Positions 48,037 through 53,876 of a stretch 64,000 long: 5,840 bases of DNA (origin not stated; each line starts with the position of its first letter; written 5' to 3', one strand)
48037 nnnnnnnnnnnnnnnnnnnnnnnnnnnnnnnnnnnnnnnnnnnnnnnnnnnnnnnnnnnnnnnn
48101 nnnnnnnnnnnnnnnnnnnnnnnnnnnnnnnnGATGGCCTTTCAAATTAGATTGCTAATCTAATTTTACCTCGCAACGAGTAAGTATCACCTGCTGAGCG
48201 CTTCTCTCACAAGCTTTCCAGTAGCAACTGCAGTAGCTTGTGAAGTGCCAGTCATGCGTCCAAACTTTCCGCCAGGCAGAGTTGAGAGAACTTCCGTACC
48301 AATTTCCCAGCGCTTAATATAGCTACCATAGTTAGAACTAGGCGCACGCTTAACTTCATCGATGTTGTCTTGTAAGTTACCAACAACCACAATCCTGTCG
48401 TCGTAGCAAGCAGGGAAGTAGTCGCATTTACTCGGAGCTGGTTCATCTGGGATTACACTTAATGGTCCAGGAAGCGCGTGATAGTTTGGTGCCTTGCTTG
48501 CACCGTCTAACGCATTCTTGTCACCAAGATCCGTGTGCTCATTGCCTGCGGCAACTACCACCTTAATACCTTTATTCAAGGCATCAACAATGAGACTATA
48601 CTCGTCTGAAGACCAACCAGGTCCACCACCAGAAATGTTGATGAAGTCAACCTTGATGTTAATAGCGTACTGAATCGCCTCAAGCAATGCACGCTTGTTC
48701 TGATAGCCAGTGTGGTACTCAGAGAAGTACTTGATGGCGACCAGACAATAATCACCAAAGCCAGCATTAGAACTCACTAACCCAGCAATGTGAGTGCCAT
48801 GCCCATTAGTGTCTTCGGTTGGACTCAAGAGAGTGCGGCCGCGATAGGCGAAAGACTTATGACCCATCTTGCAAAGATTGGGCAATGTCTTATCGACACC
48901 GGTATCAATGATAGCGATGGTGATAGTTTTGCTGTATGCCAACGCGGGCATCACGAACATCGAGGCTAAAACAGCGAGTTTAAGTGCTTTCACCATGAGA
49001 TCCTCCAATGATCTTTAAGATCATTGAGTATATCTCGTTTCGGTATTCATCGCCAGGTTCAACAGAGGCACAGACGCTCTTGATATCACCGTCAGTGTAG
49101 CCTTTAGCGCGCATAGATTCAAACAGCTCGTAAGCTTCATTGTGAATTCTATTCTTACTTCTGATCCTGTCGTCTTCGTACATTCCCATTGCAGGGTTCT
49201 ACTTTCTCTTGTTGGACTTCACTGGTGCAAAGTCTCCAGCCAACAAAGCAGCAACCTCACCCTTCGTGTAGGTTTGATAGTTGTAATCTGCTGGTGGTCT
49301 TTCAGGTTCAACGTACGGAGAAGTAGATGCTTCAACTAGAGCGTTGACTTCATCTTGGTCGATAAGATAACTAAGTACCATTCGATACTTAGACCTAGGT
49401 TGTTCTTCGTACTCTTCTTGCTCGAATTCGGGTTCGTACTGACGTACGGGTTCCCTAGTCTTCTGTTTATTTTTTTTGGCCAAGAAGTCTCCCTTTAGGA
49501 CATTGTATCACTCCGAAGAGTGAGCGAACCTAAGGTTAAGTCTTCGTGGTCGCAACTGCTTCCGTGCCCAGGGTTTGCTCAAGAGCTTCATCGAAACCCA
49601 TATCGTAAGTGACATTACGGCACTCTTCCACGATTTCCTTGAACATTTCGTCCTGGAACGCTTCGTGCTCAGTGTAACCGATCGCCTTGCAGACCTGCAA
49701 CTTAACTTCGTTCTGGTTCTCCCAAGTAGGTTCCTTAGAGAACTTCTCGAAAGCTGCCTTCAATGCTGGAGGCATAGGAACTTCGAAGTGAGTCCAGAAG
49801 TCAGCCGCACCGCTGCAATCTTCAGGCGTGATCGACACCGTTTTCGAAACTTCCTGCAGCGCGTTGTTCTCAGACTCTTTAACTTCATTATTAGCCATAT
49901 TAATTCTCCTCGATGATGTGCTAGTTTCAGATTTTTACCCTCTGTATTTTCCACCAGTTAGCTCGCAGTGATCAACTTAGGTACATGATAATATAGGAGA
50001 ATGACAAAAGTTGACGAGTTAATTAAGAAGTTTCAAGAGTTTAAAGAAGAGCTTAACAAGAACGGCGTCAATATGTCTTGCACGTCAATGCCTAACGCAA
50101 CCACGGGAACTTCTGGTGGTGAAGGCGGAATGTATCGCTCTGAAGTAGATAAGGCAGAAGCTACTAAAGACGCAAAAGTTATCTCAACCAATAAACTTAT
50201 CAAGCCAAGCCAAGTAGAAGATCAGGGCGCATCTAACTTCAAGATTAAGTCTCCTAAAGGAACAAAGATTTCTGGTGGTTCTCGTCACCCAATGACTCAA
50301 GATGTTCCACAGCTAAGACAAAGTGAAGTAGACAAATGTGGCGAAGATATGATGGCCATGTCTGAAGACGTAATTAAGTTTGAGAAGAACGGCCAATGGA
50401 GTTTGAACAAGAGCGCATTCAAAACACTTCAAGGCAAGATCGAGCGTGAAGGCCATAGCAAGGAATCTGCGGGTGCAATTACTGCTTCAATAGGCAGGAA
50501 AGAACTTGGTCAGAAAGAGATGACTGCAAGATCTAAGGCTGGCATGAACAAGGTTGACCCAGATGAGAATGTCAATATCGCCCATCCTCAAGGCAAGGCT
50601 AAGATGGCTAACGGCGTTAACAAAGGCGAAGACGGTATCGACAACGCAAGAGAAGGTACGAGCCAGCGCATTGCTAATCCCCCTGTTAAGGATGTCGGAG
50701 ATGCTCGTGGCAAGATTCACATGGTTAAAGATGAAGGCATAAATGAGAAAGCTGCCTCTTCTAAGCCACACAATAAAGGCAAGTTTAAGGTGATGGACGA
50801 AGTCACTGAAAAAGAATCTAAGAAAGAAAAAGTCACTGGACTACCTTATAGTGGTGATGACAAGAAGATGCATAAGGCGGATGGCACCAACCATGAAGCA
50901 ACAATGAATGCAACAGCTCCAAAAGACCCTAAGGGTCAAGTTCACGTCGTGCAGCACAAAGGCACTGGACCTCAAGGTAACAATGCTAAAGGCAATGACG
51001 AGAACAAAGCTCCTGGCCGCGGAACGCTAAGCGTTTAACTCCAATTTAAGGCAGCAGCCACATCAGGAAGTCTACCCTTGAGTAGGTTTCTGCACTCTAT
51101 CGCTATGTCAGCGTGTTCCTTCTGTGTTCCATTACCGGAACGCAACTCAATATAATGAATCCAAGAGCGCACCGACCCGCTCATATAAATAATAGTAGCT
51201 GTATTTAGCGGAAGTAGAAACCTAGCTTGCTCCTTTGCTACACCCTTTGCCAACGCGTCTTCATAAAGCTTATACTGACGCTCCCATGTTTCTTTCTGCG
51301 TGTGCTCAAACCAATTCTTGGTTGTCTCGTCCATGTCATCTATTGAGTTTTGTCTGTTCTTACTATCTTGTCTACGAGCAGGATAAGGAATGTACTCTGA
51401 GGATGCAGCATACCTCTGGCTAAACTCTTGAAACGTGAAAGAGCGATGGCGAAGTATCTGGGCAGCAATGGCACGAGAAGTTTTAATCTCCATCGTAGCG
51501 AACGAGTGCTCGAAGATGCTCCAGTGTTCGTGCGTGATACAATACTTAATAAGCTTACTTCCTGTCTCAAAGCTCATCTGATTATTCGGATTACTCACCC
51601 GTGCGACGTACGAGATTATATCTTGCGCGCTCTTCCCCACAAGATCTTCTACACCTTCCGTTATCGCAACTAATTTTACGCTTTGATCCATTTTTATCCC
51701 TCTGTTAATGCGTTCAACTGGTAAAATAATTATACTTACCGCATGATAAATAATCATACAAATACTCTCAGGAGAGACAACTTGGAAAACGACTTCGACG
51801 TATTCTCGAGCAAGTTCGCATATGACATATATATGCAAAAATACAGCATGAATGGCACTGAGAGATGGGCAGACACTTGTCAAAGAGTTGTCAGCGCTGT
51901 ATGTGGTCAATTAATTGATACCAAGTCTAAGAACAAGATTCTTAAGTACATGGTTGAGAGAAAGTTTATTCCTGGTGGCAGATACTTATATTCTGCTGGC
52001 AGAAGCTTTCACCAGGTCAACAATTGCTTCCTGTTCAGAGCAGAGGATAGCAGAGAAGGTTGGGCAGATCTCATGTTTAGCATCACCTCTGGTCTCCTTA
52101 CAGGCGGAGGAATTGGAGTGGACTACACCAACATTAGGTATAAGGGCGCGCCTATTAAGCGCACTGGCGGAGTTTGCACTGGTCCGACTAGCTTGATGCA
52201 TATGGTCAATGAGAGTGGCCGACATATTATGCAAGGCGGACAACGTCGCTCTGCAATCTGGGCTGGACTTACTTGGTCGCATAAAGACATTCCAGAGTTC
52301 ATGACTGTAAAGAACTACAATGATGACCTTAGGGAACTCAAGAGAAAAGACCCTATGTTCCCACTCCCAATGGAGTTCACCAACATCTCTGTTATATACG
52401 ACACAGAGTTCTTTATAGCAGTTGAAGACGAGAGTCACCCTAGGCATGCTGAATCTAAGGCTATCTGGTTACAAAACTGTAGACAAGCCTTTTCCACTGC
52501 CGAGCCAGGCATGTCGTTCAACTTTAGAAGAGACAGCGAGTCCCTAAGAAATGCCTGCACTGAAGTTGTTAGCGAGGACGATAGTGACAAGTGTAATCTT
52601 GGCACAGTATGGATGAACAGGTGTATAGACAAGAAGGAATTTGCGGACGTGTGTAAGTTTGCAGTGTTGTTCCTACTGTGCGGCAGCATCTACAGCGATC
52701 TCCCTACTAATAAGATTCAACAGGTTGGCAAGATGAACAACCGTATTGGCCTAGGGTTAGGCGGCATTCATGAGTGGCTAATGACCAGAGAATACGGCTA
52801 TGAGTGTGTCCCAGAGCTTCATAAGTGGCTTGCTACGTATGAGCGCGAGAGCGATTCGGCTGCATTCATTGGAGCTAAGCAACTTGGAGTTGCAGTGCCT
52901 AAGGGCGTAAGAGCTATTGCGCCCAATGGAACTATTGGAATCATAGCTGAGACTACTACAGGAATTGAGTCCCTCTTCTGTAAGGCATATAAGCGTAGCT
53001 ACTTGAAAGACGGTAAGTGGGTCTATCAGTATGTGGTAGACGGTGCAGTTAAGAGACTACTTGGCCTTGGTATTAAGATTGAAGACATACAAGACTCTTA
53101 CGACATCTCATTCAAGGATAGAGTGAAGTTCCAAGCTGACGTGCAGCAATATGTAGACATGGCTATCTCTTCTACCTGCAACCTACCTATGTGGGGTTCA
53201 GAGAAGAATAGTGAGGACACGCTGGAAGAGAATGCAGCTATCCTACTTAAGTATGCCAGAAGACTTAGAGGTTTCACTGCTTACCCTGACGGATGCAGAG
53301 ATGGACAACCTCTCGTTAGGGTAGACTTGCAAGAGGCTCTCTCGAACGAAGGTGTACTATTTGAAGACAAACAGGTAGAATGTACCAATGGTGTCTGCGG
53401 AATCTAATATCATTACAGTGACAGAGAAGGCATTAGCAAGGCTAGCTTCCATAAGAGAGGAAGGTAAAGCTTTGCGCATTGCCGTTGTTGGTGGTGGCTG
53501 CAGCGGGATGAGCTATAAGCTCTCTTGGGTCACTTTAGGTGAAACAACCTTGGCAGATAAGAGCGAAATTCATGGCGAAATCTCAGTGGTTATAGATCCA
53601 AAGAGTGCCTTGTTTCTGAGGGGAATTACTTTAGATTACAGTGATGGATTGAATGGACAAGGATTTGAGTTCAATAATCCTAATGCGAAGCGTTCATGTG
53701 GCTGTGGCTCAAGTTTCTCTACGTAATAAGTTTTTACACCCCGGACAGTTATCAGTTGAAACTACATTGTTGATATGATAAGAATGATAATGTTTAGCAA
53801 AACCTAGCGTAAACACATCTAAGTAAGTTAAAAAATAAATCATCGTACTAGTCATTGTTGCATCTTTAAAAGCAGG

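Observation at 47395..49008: Adjacent secreted S1 (trypsin-like) and S8 (subtilisin-like) proteases, plus a cluster of lipoproteins including a collagen-like/PA14 lipoprotein and a HExxH lipoprotein (60802..61930)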

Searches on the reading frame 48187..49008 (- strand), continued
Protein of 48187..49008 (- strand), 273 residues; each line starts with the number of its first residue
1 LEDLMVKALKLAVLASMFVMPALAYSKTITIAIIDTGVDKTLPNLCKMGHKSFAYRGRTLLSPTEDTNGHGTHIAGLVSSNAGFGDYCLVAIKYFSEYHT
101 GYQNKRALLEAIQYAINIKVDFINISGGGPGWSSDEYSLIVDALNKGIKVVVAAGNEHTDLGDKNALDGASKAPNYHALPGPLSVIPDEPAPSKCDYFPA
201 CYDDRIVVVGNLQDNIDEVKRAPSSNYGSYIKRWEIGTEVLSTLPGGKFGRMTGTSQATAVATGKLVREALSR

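Call 91: list_cluster_members(proteins=[P0076, P0097, P0105, P0132, P0160, P0171, P0175, P0191, P0199, P0239])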
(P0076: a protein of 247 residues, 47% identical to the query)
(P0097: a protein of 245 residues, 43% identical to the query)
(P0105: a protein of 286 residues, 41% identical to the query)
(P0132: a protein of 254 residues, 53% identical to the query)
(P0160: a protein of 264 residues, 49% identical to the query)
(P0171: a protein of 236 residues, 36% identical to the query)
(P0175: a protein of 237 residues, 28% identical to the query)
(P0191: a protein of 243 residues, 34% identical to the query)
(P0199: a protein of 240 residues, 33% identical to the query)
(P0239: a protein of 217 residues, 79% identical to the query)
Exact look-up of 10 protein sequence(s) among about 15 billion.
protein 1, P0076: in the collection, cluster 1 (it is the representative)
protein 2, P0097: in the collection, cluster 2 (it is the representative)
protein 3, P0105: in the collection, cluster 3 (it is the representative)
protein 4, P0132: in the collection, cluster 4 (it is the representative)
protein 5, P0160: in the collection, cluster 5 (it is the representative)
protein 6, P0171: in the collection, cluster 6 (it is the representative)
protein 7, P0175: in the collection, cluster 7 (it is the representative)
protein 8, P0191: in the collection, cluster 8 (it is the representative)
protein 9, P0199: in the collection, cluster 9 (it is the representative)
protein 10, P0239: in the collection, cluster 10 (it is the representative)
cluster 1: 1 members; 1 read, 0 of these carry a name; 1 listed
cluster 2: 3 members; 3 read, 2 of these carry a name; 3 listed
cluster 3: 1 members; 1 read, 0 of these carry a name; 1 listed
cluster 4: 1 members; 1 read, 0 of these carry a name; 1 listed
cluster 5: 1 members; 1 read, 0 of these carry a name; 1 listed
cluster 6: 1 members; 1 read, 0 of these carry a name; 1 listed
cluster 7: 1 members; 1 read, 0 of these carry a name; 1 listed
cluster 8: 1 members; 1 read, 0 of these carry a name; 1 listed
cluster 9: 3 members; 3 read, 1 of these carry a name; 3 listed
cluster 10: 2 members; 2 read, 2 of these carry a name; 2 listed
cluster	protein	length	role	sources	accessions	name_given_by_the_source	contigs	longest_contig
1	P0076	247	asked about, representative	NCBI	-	-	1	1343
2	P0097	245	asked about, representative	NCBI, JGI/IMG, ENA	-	major intracellular serine protease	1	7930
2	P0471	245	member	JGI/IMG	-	subtilisin family serine protease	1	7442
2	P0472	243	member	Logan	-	-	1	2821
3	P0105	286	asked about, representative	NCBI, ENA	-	-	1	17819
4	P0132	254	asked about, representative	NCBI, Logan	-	-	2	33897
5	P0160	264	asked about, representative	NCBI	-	-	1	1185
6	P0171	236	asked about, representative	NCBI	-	-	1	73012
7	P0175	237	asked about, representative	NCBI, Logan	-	-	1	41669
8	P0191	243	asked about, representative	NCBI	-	-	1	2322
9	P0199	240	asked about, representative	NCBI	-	-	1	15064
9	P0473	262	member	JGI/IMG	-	hypothetical protein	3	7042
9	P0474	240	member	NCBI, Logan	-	-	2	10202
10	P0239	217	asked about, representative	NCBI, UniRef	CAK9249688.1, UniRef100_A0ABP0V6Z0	unnamed protein product [Sphagnum jensenii] | PA14 domain-containing protein n=1 Tax=Sphagnum jensenii TaxID=128206 ...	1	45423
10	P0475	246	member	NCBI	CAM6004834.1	unnamed protein product [Sphagnum balticum]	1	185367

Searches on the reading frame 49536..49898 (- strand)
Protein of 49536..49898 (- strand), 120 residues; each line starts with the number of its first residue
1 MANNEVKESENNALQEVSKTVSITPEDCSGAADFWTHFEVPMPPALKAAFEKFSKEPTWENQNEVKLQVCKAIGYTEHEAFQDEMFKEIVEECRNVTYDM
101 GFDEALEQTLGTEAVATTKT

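Call 3: search_protein_families(library=pfam, proteins=[window:49536-49898:-], max_evalue=0.01)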
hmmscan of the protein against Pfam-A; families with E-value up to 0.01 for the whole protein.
window:49536-49898:- (120 aa): 0 families

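Call 4: search_protein_families(library=phrogs, proteins=[window:49536-49898:-], max_evalue=0.01)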
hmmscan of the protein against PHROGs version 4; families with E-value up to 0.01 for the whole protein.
window:49536-49898:- (120 aa): 0 families

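Call 74: find_related_loci(query=A6, collection=viral_contigs, flank=7000)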
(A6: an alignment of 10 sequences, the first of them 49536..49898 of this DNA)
Query A6 (120 aa) in viral_contigs; peptide patterns used: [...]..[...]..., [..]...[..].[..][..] (x = any residue, [..] = any of these).
200 stretches matched a pattern; 11 encode a relative of the query (tblastn E <= 1e-3); 10 distinct loci.
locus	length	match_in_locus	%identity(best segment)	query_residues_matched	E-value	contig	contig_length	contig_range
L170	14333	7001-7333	77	1-111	2e-58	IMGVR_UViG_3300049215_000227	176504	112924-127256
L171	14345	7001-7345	74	1-113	2e-54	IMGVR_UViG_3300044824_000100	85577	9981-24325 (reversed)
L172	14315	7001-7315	52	8-112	9e-38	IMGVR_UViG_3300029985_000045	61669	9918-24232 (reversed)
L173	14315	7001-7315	52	8-112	9e-38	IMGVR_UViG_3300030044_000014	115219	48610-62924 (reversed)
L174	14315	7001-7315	52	8-112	9e-38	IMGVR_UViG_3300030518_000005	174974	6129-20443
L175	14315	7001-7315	49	6-110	2e-33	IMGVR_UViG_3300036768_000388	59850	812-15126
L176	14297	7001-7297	54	15-113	3e-33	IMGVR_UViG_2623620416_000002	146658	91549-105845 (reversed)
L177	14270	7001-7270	51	21-110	1e-28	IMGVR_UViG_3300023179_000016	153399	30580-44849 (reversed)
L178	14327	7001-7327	41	3-111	9e-26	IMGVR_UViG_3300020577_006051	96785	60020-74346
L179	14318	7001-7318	64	8-113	5e-43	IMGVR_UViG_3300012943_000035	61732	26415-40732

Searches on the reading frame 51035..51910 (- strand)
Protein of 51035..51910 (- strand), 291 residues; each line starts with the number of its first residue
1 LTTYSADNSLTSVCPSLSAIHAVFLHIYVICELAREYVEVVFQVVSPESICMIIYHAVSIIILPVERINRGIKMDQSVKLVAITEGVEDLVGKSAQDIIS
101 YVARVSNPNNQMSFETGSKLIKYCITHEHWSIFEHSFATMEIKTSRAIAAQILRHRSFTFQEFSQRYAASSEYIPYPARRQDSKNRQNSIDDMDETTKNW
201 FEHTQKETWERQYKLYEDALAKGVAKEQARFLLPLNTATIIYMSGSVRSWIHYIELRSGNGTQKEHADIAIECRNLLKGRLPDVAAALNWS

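Call 10: search_protein_families(library=pfam, proteins=[window:51035-51910:-], max_evalue=0.001)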
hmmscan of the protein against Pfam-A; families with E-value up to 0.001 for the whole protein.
window:51035-51910:- (291 aa): 1 family
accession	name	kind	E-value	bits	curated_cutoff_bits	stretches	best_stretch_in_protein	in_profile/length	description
PF02511.20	Thy1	-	7.6e-45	153.5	24.8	1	94-282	8-190/191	Thymidylate synthase complementing protein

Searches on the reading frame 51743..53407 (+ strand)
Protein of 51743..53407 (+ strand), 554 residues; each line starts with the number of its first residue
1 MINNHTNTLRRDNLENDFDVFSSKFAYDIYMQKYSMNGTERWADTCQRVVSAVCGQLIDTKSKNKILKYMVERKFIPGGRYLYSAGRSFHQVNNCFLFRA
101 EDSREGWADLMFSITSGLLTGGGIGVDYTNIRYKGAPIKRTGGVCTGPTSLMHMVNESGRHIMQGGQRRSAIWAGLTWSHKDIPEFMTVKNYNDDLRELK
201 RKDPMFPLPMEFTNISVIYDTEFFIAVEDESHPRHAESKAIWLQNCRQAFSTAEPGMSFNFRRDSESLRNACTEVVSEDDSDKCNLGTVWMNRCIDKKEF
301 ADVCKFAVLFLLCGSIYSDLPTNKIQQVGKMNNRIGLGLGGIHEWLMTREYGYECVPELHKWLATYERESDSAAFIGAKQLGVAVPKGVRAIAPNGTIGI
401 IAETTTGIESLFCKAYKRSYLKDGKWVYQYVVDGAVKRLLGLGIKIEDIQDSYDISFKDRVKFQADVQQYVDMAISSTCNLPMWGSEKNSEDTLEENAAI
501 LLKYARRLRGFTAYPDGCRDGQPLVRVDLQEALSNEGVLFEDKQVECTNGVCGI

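Call 10: search_protein_families(library=pfam, proteins=[window:51743-53407:+], max_evalue=0.001)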
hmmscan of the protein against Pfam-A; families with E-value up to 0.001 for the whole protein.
window:51743-53407:+ (554 aa): 3 families
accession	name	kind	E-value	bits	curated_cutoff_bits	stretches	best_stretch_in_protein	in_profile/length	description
PF02867.20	Ribonuc_red_lgC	-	2.9e-45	155.4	23.9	3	94-229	2-127/523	Ribonucleotide reductase, barrel domain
PF21995.1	RNR-II_ins_dom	-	0.00023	21.8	27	1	89-156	28-101/107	B12-dependent ribonucleotide reductase, insertion domain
PF00317.26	Ribonuc_red_lgN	-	0.00067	20.1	28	0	23-88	4-75/77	Ribonucleotide reductase, all-alpha domain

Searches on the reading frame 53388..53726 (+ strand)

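Call 10: search_protein_families(library=pfam, proteins=[window:53388-53726:+], max_evalue=0.001)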
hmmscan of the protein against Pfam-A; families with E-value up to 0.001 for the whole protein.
window:53388-53726:+ (112 aa): 1 family
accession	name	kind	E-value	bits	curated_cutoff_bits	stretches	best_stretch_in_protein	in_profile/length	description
PF01521.26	Fe-S_biosyn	-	5.8e-19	68.8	26.3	1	9-107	3-109/110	Iron-sulphur cluster biosynthesis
